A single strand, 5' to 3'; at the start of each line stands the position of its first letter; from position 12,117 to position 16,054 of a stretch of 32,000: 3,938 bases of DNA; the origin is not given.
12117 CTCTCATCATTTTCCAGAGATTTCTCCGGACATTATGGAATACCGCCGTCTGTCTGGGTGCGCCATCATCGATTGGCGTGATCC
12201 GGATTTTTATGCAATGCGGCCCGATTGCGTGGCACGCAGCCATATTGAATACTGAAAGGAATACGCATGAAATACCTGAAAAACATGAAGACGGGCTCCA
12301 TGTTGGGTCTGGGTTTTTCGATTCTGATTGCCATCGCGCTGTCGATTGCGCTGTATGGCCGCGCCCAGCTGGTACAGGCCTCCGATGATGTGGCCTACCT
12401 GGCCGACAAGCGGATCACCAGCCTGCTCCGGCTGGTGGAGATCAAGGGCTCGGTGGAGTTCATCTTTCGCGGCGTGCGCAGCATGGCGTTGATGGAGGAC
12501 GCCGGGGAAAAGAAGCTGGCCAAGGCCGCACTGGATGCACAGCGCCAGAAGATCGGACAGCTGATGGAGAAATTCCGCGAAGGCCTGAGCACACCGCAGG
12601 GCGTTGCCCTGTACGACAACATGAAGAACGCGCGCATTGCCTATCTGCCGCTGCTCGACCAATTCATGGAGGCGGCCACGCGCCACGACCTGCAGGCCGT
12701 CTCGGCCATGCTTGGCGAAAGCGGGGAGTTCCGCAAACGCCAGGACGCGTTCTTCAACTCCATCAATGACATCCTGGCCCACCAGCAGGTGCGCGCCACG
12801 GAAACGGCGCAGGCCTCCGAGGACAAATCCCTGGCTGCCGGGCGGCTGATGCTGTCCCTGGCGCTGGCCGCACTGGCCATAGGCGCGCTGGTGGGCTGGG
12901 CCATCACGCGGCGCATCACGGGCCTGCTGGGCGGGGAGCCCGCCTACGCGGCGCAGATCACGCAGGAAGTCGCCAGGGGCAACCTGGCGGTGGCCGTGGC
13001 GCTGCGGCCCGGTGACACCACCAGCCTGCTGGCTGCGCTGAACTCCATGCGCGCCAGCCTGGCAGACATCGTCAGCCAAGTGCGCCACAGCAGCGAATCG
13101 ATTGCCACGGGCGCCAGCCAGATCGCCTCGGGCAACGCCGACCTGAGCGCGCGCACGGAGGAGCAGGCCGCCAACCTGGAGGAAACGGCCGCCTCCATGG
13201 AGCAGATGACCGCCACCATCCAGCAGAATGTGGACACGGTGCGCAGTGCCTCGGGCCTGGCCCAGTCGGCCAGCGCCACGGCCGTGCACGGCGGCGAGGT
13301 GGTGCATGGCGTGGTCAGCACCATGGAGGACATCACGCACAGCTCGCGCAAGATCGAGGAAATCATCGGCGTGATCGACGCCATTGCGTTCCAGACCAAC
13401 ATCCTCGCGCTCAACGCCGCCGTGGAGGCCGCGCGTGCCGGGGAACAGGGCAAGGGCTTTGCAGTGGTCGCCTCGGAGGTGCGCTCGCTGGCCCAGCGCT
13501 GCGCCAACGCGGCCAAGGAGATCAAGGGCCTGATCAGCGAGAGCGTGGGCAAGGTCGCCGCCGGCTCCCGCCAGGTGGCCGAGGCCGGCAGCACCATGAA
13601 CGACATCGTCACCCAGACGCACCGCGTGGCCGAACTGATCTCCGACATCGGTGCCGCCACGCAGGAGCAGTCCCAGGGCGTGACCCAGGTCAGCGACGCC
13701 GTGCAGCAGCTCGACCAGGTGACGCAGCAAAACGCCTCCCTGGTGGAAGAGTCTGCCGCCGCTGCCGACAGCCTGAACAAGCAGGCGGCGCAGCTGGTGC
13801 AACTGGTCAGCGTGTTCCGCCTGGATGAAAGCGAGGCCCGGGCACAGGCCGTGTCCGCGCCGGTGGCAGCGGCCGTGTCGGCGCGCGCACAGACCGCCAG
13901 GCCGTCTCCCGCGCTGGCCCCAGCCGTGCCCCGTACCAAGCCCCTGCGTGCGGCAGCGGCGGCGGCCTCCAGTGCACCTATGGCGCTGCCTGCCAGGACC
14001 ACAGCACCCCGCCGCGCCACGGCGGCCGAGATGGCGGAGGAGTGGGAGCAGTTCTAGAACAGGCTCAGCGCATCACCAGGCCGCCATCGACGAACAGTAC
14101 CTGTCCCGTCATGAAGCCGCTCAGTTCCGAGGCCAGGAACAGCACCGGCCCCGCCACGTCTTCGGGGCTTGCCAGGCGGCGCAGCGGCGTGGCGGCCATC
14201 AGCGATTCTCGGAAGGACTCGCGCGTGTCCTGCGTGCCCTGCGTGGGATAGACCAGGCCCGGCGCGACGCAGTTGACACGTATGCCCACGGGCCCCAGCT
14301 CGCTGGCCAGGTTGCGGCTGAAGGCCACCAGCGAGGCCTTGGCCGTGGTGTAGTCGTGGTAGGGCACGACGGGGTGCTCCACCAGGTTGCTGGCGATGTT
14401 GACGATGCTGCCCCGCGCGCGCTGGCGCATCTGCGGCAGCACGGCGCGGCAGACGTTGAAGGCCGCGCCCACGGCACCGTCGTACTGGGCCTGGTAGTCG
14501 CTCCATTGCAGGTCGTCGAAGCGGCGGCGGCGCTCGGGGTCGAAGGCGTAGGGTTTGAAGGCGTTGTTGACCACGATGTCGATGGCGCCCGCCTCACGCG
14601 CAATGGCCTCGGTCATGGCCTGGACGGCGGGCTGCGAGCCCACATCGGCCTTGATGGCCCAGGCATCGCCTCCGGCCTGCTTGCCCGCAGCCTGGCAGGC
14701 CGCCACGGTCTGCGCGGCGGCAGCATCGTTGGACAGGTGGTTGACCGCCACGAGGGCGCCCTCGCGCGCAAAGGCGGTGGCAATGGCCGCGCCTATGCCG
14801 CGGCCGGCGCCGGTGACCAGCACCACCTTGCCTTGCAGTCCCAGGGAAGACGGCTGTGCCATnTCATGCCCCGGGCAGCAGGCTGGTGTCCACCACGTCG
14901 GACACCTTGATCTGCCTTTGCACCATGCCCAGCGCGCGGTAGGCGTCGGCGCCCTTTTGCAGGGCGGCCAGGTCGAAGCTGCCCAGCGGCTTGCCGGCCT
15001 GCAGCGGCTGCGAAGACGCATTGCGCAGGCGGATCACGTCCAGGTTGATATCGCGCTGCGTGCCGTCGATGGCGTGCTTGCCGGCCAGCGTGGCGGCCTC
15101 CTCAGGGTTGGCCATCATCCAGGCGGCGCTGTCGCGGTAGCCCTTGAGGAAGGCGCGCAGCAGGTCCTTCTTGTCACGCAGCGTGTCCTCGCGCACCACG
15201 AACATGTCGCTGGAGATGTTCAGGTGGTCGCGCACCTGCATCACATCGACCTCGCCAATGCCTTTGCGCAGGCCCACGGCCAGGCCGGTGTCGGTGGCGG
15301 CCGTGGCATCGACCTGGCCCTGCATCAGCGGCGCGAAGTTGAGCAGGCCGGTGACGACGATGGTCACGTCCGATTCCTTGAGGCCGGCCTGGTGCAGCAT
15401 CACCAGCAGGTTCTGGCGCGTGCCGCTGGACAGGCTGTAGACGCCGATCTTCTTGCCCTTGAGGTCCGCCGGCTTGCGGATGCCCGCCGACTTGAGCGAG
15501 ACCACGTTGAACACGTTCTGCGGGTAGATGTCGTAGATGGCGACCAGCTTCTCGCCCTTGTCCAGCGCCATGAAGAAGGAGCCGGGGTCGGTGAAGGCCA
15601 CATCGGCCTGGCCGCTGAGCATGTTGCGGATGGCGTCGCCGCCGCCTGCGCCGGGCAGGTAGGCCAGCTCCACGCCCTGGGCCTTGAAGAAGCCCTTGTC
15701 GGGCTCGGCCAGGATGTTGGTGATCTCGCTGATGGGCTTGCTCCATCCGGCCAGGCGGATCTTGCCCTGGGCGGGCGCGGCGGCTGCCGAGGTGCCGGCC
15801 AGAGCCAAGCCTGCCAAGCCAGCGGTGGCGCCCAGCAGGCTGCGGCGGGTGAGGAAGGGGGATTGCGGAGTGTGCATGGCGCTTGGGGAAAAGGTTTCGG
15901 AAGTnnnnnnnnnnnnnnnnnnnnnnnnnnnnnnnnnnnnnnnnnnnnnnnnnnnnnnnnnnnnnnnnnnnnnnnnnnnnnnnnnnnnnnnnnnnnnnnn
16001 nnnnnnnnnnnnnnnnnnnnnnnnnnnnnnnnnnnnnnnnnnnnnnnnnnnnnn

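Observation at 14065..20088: Non-luminescent LuxE/LuxC pair in one operon with a NitT/TauT-type ABC importer and an SDR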

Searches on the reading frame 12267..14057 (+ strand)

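Call 93: search_protein_families(library=pfam, proteins=[window:12267-14057:+], max_evalue=0.001)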
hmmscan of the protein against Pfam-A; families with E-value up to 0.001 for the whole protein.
window:12267-14057:+ (596 aa): 2 families
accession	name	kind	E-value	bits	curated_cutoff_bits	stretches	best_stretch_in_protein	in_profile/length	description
PF00015.26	MCPsignal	-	2.4e-54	184.2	34.6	1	330-486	2-172/172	Methyl-accepting chemotaxis protein (MCP) signalling domain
PF12729.13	4HB_MCP_1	-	2.1e-14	54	27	1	6-185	1-178/181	Four helix bundle sensory module for signal transduction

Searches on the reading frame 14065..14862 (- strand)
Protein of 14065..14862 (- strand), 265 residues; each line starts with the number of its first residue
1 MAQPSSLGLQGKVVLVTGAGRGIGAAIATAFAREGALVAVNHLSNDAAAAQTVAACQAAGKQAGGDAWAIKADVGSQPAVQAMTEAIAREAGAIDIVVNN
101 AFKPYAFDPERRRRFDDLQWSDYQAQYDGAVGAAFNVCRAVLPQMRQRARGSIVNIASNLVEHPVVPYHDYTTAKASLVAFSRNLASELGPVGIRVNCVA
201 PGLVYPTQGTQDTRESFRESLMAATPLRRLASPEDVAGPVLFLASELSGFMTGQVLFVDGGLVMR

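Call 4: search_protein_families(library=pfam, proteins=[window:14065-14862:-], max_evalue=0.01)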
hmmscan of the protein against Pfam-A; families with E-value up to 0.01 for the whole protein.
window:14065-14862:- (265 aa): 4 families
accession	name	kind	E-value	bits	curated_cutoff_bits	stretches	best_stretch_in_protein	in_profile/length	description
PF13561.12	adh_short_C2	-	1.4e-55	188.9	27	1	18-262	1-235/236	Enoyl-(Acyl carrier protein) reductase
PF00106.31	adh_short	-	8.2e-45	153.1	26.6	1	12-215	1-192/195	short chain dehydrogenase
PF08659.16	KR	-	8.4e-06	26.3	22.6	1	14-102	3-90/180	KR domain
PF23441.1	SDR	-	3.4e-05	23.8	27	1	12-204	8-194/258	SDR-like rossmann domain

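Call 5: search_protein_families(library=ncbifam, proteins=[window:14065-14862:-], max_evalue=0.01)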
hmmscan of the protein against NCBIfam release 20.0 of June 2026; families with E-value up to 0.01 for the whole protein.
window:14065-14862:- (265 aa): 234 families (the best 25 are shown)
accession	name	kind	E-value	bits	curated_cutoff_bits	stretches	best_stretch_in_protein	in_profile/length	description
NF006393.0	PRK08642.1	equivalog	1e-78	264.3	292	1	9-264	4-253/254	3-oxoacyl-ACP reductase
NF005559.1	PRK07231.1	subfamily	5.7e-58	196.4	215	1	9-263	2-248/249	glucose 1-dehydrogenase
NF004197.0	PRK05653.1-1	equivalog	5.5e-54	183.4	332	1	8-264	4-248/249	3-oxoacyl-ACP reductase FabG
NF004198.0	PRK05653.1-3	equivalog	5.6e-53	179.9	296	1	9-264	5-248/248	3-oxoacyl-ACP reductase FabG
NF009466.0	PRK12826.1-2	subfamily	9.8e-53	179.2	222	1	11-264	3-246/248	3-oxoacyl-ACP reductase FabG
TIGR01830.1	3oxo_ACP_reduc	equivalog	1.6e-51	175.3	297.75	1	14-263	1-239/239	3-oxoacyl-[acyl-carrier-protein] reductase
NF004791.0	PRK06138.1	equivalog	8e-51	172.8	312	1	9-263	3-250/252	SDR family oxidoreductase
NF009464.0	PRK12824.1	subfamily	2.5e-49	168.2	269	1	12-265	3-245/245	3-oxoacyl-ACP reductase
NF005853.0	PRK07774.1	equivalog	2.5e-49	168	303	1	9-265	4-249/250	SDR family oxidoreductase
NF009468.0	PRK12826.1-4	equivalog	2.6e-49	168.2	318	1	9-263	5-248/256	SDR family oxidoreductase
NF004778.0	PRK06124.1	equivalog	2.6e-48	164.7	303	1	6-264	6-254/256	SDR family oxidoreductase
NF006070.0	PRK08213.1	subfamily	3e-48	164.6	279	1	8-262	9-256/259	gluconate 5-dehydrogenase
NF005488.0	PRK07097.1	equivalog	6.7e-48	163.1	369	1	7-263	6-258/266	gluconate 5-dehydrogenase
NF047923.1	pyridox_DH_SDR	equivalog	7.4e-48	163.2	325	1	10-263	2-241/243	pyridoxal 4-dehydrogenase, SDR-type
NF005469.0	PRK07063.1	equivalog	2.4e-47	161.6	306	1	9-262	5-254/260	SDR family oxidoreductase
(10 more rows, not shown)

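Call 22: search_solved_structures(query=window:14065-14862:-, max_evalue=1e-30)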
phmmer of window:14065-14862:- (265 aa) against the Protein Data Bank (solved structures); distinct sequences matched with E-value up to 1e-30: 57.
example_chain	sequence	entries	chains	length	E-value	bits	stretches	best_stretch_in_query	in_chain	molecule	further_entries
9kd1_A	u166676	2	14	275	1.1e-42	149.3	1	6-263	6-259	Oxidoreductase, short chain dehydrogenase/reductase family protein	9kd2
4z9x_A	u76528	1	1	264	5.1e-39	137.3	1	7-263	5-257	Gluconate 5-dehydrogenase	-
3cxr_A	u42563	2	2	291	7.7e-39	136.7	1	7-263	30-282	Dehydrogenase with different specificities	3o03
4dml_A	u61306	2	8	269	1.1e-38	136.2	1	5-264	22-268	3-oxoacyl-[acyl-carrier-protein] reductase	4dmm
4u8g_A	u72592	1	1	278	1.5e-38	135.7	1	6-263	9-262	Putative uncharacterized protein gbs1891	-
3ftp_A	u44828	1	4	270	2.1e-37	132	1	9-264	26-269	3-oxoacyl-[acyl-carrier protein] reductase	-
1ahh_A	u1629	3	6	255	4.5e-37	130.9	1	5-263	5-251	7 ALPHA-HYDROXYSTEROID DEHYDROGENASE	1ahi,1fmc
7eny_A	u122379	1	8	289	6.6e-37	130.4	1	4-263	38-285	7alpha-hydroxysteroid dehydrogenase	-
7pcs_B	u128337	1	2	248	3.6e-36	127.9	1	7-262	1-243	BbsD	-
3woh_A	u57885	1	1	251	4.5e-36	127.6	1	8-264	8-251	SiaM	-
2et6_A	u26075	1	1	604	9.6e-36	126.5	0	6-202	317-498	(3R)-hydroxyacyl-CoA dehydrogenase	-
4jro_A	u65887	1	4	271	2.1e-35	125.4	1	3-264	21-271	FabG protein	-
4m8s_A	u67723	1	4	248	3.9e-35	124.6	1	6-264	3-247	Putative 3-oxoacyl-[acyl-carrier protein] reductase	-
5jy1_A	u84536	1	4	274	6.3e-35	123.9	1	9-263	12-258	Putative short-chain dehydrogenase/reductase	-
3sj7_A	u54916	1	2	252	9.8e-35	123.3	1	10-264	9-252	3-oxoacyl-(Acyl-carrier-protein) reductase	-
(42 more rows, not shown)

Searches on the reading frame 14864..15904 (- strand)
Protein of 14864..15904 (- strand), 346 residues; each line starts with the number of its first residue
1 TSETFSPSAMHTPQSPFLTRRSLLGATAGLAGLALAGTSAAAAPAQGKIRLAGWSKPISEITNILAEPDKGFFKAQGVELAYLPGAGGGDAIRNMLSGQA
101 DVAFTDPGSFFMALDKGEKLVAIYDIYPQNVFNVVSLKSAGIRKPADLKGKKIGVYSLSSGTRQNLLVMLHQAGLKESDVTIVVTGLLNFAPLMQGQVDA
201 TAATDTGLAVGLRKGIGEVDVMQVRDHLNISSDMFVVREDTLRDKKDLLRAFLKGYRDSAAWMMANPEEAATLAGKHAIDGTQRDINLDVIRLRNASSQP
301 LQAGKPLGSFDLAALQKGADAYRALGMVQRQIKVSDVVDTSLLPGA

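Call 4: search_protein_families(library=pfam, proteins=[window:14864-15904:-], max_evalue=0.01)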
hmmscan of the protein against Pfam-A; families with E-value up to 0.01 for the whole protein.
window:14864-15904:- (346 aa): 5 families
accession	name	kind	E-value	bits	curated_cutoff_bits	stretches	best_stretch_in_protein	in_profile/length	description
PF09084.16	NMT1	-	6.1e-51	173.8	20.5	1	60-270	3-216/216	NMT1/THI5 like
PF12974.12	Phosphonate-bd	-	6.2e-10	39.3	27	1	77-267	28-220/242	ABC transporter, phosphonate, periplasmic substrate-binding protein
PF16868.10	NMT1_3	-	5.7e-09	36.4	27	1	87-204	40-167/289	NMT1-like family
PF13379.11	NMT1_2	-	1.2e-08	35.6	24.7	1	57-274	14-248/252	NMT1-like family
PF12849.12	PBP_like_2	-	0.0068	16.6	27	0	39-106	2-65/267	PBP superfamily domain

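Call 5: search_protein_families(library=ncbifam, proteins=[window:14864-15904:-], max_evalue=0.01)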
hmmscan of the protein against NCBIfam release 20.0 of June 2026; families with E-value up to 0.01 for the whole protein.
window:14864-15904:- (346 aa): 8 families
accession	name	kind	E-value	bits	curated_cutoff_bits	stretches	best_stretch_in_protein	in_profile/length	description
TIGR01728.1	SsuA_fam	subfamily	2.2e-29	102.6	163.5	1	64-343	15-289/290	aliphatic sulfonate ABC transporter substrate-binding protein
TIGR02122.1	TRAP_TAXI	subfamily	1.1e-13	50.8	84.35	1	78-204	61-197/320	TAXI family TRAP transporter solute-binding subunit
TIGR01729.1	taurine_ABC_bnd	equivalog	2.4e-12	46.9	304.25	1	66-269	15-219/300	taurine ABC transporter substrate-binding protein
NF008588.0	PRK11553.1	subfamily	7.1e-09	35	299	1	138-338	117-308/319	aliphatic sulfonate ABC transporter substrate-binding protein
NF008553.0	PRK11480.1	equivalog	8.1e-09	35.1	490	1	65-269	38-241/320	taurine ABC transporter substrate-binding protein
TIGR01098.1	3A0109s03R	subfamily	1.2e-05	24.9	112.05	1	92-254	77-251/253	phosphate/phosphite/phosphonate ABC transporter substrate-binding protein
NF040735.1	SBP_SaoX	equivalog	2.7e-05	23.4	300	1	69-273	23-228/330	ABC transporter substrate-binding subunit SaoX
NF049985.1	SBP_like_Rv1680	exception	0.0079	15.9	400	0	72-183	24-139/268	Rv1680 family SBP-like protein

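Call 21: search_solved_structures(query=window:14864-15904:-, max_evalue=0.01)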
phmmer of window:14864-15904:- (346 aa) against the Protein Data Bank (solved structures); distinct sequences matched with E-value up to 0.01: 14.
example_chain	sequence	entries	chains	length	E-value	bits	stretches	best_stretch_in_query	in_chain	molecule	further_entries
3qsl_A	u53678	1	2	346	8.4e-16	61.6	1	18-221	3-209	Putative exported protein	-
4h6d_F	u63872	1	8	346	6.9e-09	38.9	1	53-270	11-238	Pyrimidine precursor biosynthesis enzyme THI5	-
4h65_A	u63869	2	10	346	2.2e-08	37.2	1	53-270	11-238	Pyrimidine precursor biosynthesis enzyme THI5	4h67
4nmy_A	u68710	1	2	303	6e-08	35.8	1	53-280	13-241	ABC-type transport system, extracellular solute-binding protein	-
8u79_A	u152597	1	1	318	1.4e-07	34.5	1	119-182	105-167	Immunogenic protein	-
1us4_A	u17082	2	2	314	6.3e-07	32.4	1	96-182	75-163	PUTATIVE GLUR0 LIGAND BINDING CORE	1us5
6ssy_A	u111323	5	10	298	8.8e-07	31.9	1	65-268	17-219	Taurine-binding periplasmic protein | Taurine ABC transporter substrate-binding protein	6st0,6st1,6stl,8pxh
2x7p_A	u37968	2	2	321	2.8e-05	27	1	67-269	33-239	POSSIBLE THIAMINE BIOSYNTHESIS ENZYME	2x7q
3ix1_A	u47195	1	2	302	3.3e-05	26.8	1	66-272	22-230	N-formyl-4-amino-5-aminomethyl-2-methylpyrimidine binding protein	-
2x26_A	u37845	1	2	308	7.5e-05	25.6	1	98-274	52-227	PERIPLASMIC ALIPHATIC SULPHONATES-BINDING PROTEIN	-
4esw_A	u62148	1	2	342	0.0005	22.9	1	60-276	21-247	Pyrimidine biosynthesis enzyme THI13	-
9oz4_A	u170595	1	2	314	0.00066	22.5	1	107-180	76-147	TRAP transporter solute receptor, TAXI family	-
4esx_A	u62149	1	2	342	0.00074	22.3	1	60-276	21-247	Pyrimidine biosynthesis enzyme THI13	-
3e4r_A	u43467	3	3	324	0.0041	19.9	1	80-206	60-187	Nitrate transport protein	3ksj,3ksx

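Call 79: search_solved_structures(query=A3, max_evalue=0.001, show_alignments=0)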
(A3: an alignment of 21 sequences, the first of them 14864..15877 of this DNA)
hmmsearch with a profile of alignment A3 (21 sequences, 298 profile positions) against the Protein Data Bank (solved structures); distinct sequences matched with E-value up to 0.001: 15.
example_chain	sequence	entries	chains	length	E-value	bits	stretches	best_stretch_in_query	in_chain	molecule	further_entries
4nmy_A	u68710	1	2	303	4.7e-15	58.6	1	6-298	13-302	ABC-type transport system, extracellular solute-binding protein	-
3qsl_A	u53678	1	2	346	7.7e-15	57.9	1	1-164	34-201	Putative exported protein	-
4h6d_F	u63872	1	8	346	2.2e-10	43.3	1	15-224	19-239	Pyrimidine precursor biosynthesis enzyme THI5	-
4h65_A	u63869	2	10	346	7.5e-10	41.5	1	15-223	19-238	Pyrimidine precursor biosynthesis enzyme THI5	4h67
2x7p_A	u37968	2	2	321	4.1e-09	39.1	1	15-226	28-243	POSSIBLE THIAMINE BIOSYNTHESIS ENZYME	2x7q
3ix1_A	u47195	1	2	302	1.1e-08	37.7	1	14-227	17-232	N-formyl-4-amino-5-aminomethyl-2-methylpyrimidine binding protein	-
1us4_A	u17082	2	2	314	2.1e-08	36.8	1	71-133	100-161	PUTATIVE GLUR0 LIGAND BINDING CORE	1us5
8u79_A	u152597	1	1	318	2.1e-08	36.8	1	71-133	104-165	Immunogenic protein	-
4esw_A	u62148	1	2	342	7.9e-07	31.6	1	21-223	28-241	Pyrimidine biosynthesis enzyme THI13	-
4esx_A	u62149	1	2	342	9e-07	31.4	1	21-223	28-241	Pyrimidine biosynthesis enzyme THI13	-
6ssy_A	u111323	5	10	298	1.8e-05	27.2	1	18-221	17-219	Taurine-binding periplasmic protein | Taurine ABC transporter substrate-binding protein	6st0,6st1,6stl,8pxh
9oz4_A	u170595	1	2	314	2.6e-05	26.7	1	70-135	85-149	TRAP transporter solute receptor, TAXI family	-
9ibo_A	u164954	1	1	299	0.00025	23.4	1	71-134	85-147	TAXI family TRAP transporter solute-binding subunit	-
8s4j_A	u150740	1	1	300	0.00025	23.4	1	71-134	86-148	TAXI family TRAP transporter solute-binding subunit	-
2x26_A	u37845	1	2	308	0.00044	22.6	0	89-223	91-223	PERIPLASMIC ALIPHATIC SULPHONATES-BINDING PROTEIN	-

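Call 91: search_solved_structures(query=A3, max_evalue=1e-12, show_alignments=1)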
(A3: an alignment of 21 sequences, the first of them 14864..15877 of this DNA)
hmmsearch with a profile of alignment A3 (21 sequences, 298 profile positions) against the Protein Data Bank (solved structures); distinct sequences matched with E-value up to 1e-12: 2.
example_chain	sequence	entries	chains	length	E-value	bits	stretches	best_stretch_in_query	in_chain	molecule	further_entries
4nmy_A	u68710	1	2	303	4.7e-15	58.6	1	6-298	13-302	ABC-type transport system, extracellular solute-binding protein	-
3qsl_A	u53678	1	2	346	7.7e-15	57.9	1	1-164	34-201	Putative exported protein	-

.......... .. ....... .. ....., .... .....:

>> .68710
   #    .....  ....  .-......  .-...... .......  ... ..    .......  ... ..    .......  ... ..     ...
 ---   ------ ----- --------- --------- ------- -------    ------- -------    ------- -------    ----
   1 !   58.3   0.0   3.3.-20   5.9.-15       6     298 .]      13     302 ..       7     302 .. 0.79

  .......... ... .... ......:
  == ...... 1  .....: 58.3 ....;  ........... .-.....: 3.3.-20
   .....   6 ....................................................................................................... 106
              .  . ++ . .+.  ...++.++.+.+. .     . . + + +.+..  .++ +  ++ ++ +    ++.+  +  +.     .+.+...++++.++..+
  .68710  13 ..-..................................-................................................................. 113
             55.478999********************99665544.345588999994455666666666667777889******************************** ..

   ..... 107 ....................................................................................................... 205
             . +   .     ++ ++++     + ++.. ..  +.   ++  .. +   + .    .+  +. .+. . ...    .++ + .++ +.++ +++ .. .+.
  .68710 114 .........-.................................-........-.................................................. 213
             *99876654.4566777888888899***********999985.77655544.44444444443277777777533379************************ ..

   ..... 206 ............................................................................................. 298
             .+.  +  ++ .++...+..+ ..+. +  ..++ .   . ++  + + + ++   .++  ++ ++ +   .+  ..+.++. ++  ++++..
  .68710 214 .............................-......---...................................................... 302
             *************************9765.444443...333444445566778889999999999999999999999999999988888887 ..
